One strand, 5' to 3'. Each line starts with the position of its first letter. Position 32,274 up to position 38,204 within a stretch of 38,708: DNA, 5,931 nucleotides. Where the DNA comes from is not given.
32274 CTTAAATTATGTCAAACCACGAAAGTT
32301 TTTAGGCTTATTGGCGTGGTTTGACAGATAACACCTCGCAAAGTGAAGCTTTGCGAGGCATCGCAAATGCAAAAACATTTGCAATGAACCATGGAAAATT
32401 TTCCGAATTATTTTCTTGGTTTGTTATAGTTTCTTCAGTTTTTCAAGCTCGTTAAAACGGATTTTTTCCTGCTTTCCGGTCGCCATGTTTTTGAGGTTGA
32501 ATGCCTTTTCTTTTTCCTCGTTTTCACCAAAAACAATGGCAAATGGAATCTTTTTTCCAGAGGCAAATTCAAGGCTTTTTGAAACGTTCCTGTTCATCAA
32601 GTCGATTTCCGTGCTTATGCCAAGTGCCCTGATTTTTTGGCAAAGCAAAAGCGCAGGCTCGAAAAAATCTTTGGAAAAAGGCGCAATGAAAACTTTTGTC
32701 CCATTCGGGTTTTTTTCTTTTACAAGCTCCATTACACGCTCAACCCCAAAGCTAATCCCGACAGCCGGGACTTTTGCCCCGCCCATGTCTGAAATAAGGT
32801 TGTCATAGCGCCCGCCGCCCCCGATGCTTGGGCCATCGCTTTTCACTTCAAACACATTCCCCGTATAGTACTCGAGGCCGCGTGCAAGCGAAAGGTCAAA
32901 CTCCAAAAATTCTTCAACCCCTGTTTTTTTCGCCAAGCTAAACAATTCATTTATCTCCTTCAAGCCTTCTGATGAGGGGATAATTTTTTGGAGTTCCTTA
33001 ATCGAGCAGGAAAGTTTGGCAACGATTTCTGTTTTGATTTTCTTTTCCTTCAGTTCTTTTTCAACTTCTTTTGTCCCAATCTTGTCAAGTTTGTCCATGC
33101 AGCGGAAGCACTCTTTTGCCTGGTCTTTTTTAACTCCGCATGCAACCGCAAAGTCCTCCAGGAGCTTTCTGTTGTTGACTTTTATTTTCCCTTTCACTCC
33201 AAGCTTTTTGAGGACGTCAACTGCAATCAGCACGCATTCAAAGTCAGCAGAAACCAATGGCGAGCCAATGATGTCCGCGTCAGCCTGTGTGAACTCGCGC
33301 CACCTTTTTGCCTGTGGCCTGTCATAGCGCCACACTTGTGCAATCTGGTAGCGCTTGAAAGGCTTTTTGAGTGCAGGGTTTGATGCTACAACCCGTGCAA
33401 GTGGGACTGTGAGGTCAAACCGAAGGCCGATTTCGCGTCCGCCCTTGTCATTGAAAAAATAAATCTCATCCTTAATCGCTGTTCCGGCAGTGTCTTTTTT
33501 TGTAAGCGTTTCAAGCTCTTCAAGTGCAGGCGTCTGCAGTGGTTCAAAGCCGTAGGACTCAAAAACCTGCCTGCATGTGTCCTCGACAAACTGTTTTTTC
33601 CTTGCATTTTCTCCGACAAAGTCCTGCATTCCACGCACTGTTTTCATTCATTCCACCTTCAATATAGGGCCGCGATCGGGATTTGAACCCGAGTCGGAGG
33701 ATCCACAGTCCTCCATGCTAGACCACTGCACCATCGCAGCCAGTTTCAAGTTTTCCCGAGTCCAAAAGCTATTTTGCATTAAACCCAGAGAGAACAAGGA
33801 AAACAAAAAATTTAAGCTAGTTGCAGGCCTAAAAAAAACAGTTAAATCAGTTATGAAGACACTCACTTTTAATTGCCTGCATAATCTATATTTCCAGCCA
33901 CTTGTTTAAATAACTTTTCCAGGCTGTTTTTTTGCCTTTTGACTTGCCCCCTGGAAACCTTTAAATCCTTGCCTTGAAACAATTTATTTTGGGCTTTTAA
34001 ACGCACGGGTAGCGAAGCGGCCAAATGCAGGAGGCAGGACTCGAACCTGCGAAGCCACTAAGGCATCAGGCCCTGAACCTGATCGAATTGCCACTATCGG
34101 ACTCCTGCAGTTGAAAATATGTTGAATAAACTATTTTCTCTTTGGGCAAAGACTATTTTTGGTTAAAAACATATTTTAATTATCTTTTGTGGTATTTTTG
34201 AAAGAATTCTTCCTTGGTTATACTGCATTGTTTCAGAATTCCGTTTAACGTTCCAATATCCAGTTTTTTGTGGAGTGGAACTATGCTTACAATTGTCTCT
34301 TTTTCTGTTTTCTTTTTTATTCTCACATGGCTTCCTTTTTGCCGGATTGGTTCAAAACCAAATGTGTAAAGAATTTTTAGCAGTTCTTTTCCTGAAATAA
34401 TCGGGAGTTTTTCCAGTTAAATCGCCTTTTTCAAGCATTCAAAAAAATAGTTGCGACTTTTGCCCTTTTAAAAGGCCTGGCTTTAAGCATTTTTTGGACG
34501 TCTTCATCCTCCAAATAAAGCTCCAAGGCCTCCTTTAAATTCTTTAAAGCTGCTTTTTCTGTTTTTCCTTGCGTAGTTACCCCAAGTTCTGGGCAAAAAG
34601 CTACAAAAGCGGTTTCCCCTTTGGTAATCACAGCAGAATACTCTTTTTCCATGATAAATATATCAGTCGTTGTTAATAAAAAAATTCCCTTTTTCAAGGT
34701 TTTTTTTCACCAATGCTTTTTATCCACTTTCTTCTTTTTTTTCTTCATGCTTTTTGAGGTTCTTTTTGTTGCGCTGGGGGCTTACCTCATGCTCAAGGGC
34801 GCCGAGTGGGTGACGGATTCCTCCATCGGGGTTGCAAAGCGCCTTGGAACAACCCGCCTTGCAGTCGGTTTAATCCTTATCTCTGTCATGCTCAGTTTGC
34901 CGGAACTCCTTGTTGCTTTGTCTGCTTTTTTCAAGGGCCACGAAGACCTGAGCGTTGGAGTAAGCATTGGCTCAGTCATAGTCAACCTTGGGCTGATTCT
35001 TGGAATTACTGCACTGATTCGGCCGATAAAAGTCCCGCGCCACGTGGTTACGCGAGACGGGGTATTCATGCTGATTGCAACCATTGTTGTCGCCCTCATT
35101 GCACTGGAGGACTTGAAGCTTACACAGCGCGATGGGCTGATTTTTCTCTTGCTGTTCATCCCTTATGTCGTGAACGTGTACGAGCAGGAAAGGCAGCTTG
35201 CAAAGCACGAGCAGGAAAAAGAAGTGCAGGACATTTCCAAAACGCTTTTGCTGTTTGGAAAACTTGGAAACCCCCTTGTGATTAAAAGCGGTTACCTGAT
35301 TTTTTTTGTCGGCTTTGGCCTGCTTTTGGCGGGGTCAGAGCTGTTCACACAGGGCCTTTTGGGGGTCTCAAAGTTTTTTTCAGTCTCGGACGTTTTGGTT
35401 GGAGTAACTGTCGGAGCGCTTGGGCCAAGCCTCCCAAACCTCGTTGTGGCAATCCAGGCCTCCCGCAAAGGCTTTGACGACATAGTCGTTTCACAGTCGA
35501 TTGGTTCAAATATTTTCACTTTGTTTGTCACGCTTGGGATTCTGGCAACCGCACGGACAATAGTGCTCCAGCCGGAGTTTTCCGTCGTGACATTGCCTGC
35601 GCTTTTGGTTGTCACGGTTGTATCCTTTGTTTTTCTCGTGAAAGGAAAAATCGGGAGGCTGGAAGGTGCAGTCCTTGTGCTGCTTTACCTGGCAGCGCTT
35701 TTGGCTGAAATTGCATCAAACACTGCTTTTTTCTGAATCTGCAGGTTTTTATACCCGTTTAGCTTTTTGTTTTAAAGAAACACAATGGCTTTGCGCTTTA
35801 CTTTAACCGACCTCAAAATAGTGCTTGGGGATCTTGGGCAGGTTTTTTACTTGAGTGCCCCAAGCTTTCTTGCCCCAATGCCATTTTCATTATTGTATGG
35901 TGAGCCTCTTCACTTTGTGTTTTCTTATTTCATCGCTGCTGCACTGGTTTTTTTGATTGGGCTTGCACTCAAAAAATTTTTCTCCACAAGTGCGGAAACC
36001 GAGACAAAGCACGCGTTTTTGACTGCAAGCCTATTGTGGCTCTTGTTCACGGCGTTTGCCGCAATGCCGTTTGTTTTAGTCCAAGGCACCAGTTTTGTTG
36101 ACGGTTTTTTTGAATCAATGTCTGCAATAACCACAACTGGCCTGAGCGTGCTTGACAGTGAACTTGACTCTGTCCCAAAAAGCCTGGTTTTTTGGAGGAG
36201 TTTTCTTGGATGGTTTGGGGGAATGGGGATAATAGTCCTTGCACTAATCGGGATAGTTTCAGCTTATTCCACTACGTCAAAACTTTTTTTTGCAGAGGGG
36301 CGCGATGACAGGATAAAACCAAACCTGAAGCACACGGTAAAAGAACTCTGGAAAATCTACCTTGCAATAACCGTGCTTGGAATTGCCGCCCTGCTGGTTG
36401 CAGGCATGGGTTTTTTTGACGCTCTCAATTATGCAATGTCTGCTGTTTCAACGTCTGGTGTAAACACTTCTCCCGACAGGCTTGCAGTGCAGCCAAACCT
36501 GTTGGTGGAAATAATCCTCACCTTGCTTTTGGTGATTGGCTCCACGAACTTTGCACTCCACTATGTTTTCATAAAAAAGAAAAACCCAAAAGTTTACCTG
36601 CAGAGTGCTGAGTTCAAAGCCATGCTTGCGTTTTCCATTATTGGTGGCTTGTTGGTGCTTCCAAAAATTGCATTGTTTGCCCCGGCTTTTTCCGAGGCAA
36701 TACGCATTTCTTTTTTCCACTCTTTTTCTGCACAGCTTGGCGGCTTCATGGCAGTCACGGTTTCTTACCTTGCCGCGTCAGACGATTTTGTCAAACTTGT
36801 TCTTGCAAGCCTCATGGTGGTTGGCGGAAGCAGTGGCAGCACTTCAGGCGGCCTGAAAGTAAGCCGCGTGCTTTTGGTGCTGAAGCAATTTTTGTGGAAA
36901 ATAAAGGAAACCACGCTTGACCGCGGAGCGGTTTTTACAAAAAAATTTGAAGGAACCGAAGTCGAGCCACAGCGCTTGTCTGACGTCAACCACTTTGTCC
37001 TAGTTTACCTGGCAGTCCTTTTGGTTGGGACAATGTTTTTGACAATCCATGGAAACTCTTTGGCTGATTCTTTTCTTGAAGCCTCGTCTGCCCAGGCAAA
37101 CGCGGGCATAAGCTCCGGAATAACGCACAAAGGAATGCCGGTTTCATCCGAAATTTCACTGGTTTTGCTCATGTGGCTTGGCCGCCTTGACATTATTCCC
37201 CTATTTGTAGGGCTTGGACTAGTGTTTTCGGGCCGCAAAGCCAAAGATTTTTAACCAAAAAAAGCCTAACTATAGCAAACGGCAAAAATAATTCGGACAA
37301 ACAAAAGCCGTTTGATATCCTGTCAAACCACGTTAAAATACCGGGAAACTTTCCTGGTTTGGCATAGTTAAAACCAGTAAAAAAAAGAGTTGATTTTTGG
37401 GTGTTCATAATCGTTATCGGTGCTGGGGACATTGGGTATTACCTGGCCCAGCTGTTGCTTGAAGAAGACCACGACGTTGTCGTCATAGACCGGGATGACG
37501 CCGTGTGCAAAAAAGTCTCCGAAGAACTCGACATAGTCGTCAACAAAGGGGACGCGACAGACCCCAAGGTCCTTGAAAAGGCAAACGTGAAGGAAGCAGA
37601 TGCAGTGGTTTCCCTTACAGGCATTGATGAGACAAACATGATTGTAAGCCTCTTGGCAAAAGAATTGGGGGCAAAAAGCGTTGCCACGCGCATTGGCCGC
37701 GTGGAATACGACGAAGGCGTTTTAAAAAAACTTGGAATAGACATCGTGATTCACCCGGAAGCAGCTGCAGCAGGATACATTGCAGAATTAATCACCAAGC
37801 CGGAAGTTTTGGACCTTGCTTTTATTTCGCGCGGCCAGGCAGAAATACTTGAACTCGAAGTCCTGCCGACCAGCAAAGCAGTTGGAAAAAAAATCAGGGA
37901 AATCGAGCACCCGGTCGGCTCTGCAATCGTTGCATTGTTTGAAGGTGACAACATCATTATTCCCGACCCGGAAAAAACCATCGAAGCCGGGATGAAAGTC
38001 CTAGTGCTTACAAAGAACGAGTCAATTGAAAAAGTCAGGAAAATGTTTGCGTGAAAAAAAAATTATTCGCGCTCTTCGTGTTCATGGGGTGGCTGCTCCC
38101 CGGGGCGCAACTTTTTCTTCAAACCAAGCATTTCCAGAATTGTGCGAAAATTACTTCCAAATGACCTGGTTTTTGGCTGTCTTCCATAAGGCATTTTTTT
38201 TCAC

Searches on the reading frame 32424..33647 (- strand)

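Call 37: search_protein_families(library=pfam, proteins=[window:32424-33647:-], max_evalue=0.001)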
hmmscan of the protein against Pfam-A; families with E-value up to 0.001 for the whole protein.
window:32424-33647:- (407 aa): 4 families
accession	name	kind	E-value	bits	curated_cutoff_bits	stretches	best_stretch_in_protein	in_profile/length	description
PF13393.11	tRNA-synt_His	-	3.5e-46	158.3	25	1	6-305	1-308/308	Histidyl-tRNA synthetase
PF03129.25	HGTP_anticodon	-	6.4e-15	55.5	21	1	318-403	1-89/94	Anticodon binding domain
PF00587.30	tRNA-synt_2b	-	3e-05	24.6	29.3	1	63-181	1-110/179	tRNA synthetase class II core domain (G, H, P, S and T)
PF01409.25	tRNA-synt_2d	-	0.00011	22.2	19.8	1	21-158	22-163/246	tRNA synthetases class II core domain (F)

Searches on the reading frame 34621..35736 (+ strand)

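Call 37: search_protein_families(library=pfam, proteins=[window:34621-35736:+], max_evalue=0.001)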
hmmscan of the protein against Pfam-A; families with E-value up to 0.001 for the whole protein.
window:34621-35736:+ (371 aa): 1 family
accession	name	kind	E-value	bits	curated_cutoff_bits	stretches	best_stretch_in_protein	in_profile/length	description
PF01699.29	Na_Ca_ex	-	2.3e-41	141.7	24.9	2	225-362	3-148/151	Sodium/calcium exchanger protein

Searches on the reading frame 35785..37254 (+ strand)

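Call 37: search_protein_families(library=pfam, proteins=[window:35785-37254:+], max_evalue=0.001)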
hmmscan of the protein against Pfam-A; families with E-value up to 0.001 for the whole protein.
window:35785-37254:+ (489 aa): 1 family
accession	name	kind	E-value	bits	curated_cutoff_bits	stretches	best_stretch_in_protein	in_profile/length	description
PF02386.22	TrkH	-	1.9e-52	178.8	27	2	303-475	313-488/502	Cation transport protein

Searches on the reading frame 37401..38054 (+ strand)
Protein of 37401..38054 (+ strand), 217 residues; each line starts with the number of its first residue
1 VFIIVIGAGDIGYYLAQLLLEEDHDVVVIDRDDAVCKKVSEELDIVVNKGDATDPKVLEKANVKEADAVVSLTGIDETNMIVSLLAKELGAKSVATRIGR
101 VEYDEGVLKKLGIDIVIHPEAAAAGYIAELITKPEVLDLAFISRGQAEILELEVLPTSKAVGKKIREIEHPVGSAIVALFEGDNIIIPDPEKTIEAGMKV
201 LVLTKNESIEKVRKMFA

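Call 37: search_protein_families(library=pfam, proteins=[window:37401-38054:+], max_evalue=0.001)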
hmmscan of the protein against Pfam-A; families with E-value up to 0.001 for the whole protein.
window:37401-38054:+ (217 aa): 14 families
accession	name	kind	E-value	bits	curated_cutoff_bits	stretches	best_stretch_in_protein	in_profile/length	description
PF02254.24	TrkA_N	-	1.3e-29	103.3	23.8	1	3-119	1-116/116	TrkA-N domain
PF02080.26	TrkA_C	-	1.5e-12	47.6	27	1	150-216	2-70/71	TrkA-C domain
PF03435.24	Sacchrp_dh_NADP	-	9.3e-09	36.1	25.1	1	3-98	1-100/129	Saccharopine dehydrogenase NADP binding domain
PF01370.27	Epimerase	-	1.4e-07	31.6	20.9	1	3-74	1-73/240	NAD dependent epimerase/dehydratase family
PF13460.12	NAD_binding_10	-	1.2e-06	29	27.2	1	8-78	3-73/184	NAD(P)H-binding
PF02558.23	ApbA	-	3.5e-06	27.1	22.2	1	3-67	1-68/150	Ketopantoate reductase PanE/ApbA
PF05368.20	NmrA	-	9.2e-06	25.9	27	1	3-77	5-79/298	NmrA-like family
PF02737.24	3HCDH_N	-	5.2e-05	23.7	22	1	3-53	2-56/180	3-hydroxyacyl-CoA dehydrogenase, NAD binding domain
PF03807.23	F420_oxidored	-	0.0003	21.8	21.6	1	3-52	2-53/94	NADP oxidoreductase coenzyme F420-dependent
PF13241.12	NAD_binding_7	-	0.00052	21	22.1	1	3-89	10-85/104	Putative NAD(P)-binding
PF13478.12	XdhC_C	-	0.00054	20.9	29.7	0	3-88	1-91/125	XdhC Rossmann domain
PF00070.33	Pyr_redox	-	0.00056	20.8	22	1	3-43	2-42/82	Pyridine nucleotide-disulphide oxidoreductase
PF03446.21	NAD_binding_2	-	0.00079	19.9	21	0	3-48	2-43/161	NAD binding domain of 6-phosphogluconate dehydrogenase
PF01488.26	Shikimate_DH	-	0.00094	19.7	24.3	0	3-76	15-86/138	Shikimate / quinate 5-dehydrogenase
